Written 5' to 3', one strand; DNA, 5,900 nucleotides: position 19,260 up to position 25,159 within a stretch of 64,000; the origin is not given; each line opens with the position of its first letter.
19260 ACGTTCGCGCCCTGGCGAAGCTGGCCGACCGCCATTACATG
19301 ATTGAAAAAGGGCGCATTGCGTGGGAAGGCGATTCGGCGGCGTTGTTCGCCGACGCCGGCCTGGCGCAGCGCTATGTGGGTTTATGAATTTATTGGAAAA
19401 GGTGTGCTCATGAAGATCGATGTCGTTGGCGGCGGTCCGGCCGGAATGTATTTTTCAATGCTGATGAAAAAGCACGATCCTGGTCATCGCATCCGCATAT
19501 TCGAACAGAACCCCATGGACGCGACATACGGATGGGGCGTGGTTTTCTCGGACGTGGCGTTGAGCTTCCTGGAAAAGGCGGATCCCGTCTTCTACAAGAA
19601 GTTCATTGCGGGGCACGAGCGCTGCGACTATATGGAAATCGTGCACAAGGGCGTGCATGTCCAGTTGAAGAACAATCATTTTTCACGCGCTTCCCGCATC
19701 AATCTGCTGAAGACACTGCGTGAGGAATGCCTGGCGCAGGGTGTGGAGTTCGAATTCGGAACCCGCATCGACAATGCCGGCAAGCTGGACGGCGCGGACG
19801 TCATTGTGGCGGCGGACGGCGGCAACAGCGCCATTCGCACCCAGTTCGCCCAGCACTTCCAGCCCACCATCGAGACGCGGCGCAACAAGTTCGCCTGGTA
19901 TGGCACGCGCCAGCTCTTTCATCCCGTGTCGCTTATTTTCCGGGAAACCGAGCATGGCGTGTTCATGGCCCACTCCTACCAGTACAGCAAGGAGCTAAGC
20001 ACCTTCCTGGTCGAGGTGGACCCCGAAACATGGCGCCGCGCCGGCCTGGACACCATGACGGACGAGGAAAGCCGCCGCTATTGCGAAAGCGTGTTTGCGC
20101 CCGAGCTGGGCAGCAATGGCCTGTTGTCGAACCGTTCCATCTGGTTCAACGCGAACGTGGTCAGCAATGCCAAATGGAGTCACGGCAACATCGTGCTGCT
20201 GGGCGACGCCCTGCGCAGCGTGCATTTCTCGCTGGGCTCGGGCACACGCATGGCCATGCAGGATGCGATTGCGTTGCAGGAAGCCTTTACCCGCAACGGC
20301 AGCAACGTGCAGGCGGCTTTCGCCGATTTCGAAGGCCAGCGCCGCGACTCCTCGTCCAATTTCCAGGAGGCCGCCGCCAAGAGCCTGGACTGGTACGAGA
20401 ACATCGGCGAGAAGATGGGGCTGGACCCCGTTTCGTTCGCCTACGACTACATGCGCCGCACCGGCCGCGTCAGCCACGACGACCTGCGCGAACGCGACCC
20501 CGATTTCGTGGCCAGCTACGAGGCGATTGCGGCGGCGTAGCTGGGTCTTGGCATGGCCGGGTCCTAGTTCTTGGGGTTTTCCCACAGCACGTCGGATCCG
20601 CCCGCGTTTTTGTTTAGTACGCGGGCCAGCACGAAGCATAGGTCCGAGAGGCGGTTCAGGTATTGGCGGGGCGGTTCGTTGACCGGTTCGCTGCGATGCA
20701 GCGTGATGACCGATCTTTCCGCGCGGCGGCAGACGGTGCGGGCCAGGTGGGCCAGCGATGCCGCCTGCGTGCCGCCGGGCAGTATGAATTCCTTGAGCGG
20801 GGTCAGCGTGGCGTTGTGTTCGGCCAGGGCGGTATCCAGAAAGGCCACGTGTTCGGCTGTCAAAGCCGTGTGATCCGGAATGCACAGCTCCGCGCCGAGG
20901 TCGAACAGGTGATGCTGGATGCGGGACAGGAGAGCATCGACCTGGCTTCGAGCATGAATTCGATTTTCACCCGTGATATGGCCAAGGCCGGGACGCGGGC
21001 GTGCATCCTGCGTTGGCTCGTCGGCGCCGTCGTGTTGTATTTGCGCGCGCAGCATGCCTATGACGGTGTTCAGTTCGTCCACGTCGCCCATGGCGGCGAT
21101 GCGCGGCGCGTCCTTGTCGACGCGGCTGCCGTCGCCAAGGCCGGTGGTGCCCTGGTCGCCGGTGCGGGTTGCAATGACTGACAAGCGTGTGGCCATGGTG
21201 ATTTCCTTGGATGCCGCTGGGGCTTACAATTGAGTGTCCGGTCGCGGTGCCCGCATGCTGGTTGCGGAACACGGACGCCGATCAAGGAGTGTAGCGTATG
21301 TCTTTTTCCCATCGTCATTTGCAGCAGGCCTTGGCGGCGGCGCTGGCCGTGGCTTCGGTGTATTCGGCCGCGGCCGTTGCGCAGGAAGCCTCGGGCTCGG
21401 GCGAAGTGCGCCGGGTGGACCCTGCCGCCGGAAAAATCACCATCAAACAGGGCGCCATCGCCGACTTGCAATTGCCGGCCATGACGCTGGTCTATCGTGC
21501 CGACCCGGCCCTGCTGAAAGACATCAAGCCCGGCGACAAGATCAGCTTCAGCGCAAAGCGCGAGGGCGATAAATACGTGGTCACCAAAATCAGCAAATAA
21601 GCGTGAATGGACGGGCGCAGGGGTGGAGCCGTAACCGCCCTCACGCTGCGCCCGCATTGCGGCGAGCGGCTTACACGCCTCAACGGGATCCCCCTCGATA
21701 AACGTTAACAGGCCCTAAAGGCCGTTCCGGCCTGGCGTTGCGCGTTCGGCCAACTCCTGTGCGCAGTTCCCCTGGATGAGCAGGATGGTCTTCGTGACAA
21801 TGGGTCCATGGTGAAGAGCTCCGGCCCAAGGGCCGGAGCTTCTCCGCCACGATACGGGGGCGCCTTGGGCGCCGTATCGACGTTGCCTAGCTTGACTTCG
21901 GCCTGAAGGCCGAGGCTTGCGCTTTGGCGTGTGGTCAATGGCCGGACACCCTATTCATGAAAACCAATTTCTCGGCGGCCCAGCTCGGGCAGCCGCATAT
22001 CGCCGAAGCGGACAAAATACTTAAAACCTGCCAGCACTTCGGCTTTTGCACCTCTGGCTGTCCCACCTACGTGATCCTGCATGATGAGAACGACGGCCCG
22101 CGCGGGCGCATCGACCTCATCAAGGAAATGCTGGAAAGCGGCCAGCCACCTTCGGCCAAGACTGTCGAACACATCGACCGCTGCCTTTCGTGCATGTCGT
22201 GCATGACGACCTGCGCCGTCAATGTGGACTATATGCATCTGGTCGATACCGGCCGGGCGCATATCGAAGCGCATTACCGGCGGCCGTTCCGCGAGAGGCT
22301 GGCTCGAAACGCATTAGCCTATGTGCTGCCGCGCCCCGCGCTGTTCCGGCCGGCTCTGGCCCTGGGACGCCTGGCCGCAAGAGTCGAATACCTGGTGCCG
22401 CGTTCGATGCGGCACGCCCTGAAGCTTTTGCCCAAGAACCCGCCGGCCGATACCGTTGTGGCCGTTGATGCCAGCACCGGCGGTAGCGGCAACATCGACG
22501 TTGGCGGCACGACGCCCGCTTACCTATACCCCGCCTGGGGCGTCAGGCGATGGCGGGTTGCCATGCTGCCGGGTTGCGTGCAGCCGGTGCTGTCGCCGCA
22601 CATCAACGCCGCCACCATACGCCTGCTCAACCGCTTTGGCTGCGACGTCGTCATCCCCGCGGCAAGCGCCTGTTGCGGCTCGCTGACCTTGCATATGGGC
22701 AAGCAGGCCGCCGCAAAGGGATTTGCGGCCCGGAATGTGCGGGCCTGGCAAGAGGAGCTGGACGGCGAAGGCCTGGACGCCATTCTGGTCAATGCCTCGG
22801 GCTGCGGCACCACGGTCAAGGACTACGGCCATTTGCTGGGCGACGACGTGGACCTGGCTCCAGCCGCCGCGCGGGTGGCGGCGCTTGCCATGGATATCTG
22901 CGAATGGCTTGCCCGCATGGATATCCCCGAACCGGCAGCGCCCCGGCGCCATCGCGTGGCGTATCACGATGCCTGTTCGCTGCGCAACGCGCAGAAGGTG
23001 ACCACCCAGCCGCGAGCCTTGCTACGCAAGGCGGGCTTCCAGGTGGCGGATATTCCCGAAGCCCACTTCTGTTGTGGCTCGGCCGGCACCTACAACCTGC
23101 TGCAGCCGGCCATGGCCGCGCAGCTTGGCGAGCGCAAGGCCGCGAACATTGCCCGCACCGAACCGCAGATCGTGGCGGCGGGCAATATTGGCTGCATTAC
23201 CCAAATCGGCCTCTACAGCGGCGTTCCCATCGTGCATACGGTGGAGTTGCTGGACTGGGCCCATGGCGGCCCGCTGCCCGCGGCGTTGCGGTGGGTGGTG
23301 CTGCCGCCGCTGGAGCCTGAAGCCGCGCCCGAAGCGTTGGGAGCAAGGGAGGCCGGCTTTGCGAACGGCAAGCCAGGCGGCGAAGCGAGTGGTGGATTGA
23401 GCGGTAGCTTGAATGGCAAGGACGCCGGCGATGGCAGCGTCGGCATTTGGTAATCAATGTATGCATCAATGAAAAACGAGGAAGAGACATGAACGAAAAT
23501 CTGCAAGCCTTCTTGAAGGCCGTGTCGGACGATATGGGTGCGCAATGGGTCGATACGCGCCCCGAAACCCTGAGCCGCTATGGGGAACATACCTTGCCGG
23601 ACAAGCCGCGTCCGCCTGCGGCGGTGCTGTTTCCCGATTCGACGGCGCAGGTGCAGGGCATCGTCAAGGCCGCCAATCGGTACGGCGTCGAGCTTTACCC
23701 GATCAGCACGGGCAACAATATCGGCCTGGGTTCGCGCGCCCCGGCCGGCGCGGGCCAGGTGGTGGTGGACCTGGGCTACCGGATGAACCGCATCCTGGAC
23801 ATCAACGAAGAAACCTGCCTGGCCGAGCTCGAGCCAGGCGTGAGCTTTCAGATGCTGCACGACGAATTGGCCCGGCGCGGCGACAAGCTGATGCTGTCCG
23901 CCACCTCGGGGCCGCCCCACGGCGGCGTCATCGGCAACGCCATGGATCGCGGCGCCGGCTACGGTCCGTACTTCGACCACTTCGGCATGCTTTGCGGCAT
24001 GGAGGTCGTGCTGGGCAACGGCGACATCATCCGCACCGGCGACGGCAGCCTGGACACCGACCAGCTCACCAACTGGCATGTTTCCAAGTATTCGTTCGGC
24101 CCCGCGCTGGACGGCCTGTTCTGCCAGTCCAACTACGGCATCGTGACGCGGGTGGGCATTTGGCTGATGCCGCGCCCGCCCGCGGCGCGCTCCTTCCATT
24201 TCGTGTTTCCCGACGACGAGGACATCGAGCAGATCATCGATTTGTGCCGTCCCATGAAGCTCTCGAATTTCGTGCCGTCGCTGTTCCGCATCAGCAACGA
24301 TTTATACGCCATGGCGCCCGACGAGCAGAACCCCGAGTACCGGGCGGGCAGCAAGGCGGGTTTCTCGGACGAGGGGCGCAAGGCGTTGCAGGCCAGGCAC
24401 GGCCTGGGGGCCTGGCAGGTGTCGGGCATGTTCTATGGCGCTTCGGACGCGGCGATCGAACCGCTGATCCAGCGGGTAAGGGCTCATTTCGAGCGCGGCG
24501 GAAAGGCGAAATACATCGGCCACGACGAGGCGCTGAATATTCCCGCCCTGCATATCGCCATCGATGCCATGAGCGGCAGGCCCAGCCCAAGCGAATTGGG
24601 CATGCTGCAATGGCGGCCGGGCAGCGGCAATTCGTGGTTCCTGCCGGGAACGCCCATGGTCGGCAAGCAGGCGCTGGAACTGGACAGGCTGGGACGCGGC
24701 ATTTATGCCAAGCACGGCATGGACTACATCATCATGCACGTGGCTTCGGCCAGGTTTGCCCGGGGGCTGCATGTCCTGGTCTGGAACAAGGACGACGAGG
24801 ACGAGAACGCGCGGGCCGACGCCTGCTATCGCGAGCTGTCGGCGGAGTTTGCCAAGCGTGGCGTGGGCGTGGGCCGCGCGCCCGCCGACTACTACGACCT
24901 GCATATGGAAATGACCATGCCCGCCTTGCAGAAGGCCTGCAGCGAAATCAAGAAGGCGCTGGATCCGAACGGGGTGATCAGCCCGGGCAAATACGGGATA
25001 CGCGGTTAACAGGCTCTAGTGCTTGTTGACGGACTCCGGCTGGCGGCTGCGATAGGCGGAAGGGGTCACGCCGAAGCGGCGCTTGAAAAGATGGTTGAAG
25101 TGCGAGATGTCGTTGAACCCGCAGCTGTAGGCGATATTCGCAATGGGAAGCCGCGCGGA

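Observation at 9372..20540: TetR-controlled aryl-acid activation, CoA-thioester hydroxylation and thioesterase cluster with a dedicated ABC importer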

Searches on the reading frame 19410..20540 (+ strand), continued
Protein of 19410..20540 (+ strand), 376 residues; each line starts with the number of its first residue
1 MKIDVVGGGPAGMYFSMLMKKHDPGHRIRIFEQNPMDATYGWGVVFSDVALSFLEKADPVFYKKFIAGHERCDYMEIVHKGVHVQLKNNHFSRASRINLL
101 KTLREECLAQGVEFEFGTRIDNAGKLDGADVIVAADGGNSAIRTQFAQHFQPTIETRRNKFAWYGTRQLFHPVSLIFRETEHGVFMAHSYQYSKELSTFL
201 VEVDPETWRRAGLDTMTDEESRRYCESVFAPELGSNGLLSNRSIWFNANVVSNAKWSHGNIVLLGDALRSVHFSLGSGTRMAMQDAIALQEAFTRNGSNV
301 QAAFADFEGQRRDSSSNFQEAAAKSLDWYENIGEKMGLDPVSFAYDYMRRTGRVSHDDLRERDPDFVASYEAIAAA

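Call 64: get_annotated_region(hit=H9, flank=9000)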
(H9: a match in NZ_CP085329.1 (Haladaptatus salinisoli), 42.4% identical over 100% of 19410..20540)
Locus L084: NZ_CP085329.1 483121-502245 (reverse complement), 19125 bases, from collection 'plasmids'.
description: Haladaptatus salinisoli strain PSR8 plasmid unnamed2, complete sequence
organism: Haladaptatus salinisoli (NCBI taxid 2884876)
taxonomy: Archaea; Euryarchaeota; Halobacteria; Halobacteriales; Haladaptataceae; Haladaptatus; Haladaptatus salinisoli
host: -; source: cell culture,saline soil; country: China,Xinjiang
typing (MOB-suite, as given by PLSDB): non-mobilizable
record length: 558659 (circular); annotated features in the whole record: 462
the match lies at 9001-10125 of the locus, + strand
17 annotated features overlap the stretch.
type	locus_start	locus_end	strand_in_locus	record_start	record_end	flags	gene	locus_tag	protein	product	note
CDS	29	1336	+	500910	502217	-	-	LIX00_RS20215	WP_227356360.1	acetamidase/formamidase family protein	-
CDS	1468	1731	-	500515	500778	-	-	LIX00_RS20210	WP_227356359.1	ubiquitin-like small modifier protein 1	-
CDS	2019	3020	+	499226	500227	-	-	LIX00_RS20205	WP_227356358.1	Cdc6/Cdc18 family protein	-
CDS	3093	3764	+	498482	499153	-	-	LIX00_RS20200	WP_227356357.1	hypothetical protein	-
CDS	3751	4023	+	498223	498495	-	-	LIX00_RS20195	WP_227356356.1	hypothetical protein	-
CDS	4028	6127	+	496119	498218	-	-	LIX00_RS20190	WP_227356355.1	type B DNA-directed DNA polymerase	-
CDS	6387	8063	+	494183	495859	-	-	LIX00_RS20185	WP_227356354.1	benzoate-CoA ligase family protein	-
CDS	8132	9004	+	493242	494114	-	-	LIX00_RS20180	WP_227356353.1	LLM class flavin-dependent oxidoreductase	-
CDS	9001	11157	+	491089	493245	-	-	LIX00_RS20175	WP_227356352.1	FAD-dependent monooxygenase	-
CDS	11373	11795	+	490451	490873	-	-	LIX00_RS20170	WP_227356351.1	RidA family protein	-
CDS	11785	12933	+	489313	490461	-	-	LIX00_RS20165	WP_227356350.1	acyl-CoA dehydrogenase family protein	-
CDS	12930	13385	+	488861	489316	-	-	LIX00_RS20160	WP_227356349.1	MaoC/PaaZ C-terminal domain-containing protein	-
CDS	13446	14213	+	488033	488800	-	-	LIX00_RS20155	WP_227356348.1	SDR family oxidoreductase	-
CDS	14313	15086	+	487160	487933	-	-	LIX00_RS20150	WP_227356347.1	enoyl-CoA hydratase/isomerase family protein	-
CDS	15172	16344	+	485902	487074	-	trpB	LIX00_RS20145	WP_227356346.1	tryptophan synthase subunit beta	GO:0000162 - tryptophan biosynthetic process [Evidence IEA]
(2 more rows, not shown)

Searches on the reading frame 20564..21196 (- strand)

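Call 56: search_protein_families(library=pfam, proteins=[window:20564-21196:-], max_evalue=0.00001)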
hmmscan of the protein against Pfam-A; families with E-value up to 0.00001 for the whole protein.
window:20564-21196:- (210 aa): 1 family
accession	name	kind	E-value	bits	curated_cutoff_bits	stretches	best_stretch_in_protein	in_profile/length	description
PF01923.23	Cob_adeno_trans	-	2.9e-56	190.6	24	1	8-194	1-171/171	Cobalamin adenosyltransferase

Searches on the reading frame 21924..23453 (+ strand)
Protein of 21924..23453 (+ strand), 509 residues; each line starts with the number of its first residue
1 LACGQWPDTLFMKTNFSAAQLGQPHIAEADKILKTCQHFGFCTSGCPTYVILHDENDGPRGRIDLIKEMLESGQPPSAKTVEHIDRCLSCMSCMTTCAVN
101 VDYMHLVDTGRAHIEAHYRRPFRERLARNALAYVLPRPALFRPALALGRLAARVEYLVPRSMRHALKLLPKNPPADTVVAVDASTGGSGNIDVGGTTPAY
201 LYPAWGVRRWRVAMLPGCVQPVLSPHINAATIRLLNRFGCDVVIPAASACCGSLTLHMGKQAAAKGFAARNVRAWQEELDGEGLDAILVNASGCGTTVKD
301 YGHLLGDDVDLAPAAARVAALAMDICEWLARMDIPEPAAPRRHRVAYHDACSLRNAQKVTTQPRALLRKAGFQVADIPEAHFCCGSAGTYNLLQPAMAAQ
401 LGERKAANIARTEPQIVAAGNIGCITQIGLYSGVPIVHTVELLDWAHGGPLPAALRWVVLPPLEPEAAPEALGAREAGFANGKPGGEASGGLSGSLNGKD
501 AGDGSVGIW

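Call 56: search_protein_families(library=pfam, proteins=[window:21924-23453:+], max_evalue=0.00001)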
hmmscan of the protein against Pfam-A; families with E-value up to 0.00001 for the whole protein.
window:21924-23453:+ (509 aa): 3 families
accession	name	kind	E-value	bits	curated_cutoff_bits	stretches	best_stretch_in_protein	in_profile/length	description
PF02754.22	CCG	-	2.4e-27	95.3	20.6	2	345-428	1-84/85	Cysteine-rich domain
PF13183.11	Fer4_8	-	4.1e-06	27.7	27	1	33-101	2-68/68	4Fe-4S dicluster domain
PF12838.12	Fer4_7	-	5.5e-06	27.2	27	0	36-101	2-52/52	4Fe-4S dicluster domain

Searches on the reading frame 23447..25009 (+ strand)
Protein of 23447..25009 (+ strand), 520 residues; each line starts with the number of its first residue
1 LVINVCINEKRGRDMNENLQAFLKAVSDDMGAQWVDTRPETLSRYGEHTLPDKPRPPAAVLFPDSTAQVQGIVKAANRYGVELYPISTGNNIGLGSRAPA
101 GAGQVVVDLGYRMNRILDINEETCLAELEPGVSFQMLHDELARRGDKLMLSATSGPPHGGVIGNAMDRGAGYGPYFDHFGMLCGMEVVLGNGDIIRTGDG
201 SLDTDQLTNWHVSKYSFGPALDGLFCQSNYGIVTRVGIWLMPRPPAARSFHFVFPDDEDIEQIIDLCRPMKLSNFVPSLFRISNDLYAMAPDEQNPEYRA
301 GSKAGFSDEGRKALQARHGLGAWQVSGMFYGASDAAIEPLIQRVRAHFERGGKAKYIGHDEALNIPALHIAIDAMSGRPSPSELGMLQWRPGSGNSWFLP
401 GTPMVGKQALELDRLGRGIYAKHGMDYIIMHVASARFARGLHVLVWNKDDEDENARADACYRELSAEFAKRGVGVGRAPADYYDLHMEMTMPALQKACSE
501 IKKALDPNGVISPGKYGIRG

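Call 56: search_protein_families(library=pfam, proteins=[window:23447-25009:+], max_evalue=0.00001)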
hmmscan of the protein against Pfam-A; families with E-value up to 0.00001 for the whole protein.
window:23447-25009:+ (520 aa): 1 family
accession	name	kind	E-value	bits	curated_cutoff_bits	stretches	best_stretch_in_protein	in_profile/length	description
PF01565.28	FAD_binding_4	-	1.4e-24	86.8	26.4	1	57-198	1-139/139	FAD binding domain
